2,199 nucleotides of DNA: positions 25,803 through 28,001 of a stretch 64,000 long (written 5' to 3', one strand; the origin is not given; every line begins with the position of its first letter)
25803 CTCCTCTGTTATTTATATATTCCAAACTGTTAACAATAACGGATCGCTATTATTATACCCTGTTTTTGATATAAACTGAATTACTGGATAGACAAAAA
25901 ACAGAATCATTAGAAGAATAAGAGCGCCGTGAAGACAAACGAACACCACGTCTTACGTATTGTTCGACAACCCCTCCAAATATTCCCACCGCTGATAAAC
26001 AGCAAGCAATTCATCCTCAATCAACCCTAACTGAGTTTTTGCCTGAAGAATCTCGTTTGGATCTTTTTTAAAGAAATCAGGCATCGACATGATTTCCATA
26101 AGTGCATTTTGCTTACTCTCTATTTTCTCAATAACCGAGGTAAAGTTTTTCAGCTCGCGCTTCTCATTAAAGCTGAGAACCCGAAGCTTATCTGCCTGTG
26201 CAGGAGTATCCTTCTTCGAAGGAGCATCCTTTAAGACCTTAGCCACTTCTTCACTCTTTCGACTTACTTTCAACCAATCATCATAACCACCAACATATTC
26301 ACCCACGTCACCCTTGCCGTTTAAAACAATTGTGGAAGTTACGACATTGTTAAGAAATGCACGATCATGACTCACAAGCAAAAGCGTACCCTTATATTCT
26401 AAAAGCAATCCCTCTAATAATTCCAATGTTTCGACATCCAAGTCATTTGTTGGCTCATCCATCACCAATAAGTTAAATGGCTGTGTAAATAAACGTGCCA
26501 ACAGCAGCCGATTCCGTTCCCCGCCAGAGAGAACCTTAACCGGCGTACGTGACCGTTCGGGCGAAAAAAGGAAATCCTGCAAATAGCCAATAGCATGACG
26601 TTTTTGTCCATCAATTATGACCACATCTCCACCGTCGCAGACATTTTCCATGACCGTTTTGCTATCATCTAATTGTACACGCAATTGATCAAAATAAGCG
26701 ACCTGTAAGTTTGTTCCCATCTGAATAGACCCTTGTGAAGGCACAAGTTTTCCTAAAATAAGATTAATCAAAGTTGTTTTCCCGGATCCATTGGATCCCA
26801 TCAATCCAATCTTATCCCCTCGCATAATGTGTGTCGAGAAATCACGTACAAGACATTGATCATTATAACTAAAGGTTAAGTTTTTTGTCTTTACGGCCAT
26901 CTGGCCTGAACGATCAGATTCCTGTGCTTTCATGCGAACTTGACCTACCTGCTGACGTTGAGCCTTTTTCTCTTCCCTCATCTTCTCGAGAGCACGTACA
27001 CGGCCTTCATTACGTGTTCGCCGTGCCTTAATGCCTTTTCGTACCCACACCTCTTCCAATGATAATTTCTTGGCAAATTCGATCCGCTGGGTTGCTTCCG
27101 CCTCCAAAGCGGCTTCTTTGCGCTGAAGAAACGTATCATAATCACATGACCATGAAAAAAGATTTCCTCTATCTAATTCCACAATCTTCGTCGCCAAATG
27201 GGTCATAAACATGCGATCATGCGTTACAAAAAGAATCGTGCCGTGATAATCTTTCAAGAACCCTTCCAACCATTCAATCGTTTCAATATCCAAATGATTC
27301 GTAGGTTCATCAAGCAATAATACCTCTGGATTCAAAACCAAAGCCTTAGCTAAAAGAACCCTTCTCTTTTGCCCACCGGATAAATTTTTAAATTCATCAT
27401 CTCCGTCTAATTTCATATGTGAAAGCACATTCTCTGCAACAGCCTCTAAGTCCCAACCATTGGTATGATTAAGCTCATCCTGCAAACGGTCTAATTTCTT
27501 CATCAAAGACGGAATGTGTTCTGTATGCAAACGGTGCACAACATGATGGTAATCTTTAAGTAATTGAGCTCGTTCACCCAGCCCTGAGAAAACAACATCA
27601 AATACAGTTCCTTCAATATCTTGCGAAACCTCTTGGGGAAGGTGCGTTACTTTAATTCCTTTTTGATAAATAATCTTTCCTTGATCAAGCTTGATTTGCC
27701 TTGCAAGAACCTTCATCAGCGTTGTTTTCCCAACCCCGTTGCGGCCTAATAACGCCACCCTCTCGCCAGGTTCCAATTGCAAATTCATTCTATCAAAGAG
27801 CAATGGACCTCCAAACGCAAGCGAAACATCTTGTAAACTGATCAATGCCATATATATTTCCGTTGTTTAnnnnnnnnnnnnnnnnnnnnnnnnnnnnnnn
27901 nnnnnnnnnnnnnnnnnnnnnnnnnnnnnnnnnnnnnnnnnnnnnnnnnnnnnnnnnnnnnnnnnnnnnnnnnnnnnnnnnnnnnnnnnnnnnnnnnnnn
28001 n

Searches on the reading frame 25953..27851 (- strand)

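Call 31: search_protein_families(library=pfam, proteins=[window:25953-27851:-], max_evalue=0.001)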
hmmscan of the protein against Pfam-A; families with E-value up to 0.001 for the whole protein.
window:25953-27851:- (632 aa): 24 families
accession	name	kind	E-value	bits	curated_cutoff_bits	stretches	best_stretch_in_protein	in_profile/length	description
PF00005.33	ABC_tran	-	5.2e-51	173.3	25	2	20-185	2-137/137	ABC transporter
PF13304.12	AAA_21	-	1.3e-15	58.7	27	1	140-212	221-299/304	AAA domain, putative AbiEii toxin, Type IV TA system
PF16326.10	ABC_tran_CTD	-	3.7e-15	56.3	32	1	559-626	2-68/69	ABC transporter C-terminal domain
PF12848.13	ABC_tran_Xtn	-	2e-10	41.1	25.9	1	224-300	1-79/85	ABC transporter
PF02463.25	SMC_N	-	2e-08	34.4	40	0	349-504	28-206/220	RecF/RecN/SMC N terminal domain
PF13555.12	AAA_29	-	3.7e-07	30.2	27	0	343-373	17-50/61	P-loop containing region of AAA domain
PF03193.22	RsgA_GTPase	-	4.4e-07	30.3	30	0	26-62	104-139/174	RsgA GTPase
PF00006.31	ATP-synt_ab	-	1e-06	29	29.5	0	28-63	13-48/213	ATP synthase alpha/beta family, nucleotide-binding domain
PF13191.12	AAA_16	-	1.6e-06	29.2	32.6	0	30-71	25-66/167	AAA ATPase domain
PF01926.29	MMR_HSR1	-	2e-06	28.3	21.9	0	31-54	1-23/113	50S ribosome-binding GTPase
PF02367.23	TsaE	-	3.1e-06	27.6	26.6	0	22-56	14-48/128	Threonylcarbamoyl adenosine biosynthesis protein TsaE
PF00004.35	AAA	-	1.4e-05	26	21.2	0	33-70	2-37/131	ATPase family associated with various cellular activities (AAA)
PF05729.18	NACHT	-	3.2e-05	24.2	26.7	0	31-57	2-28/167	NACHT domain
PF00910.28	RNA_helicase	-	3.8e-05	24.6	21.5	0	33-70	2-43/105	RNA helicase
PF20720.3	nSTAND3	-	6.3e-05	23.2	27.2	0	26-63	14-51/155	Novel STAND NTPase 3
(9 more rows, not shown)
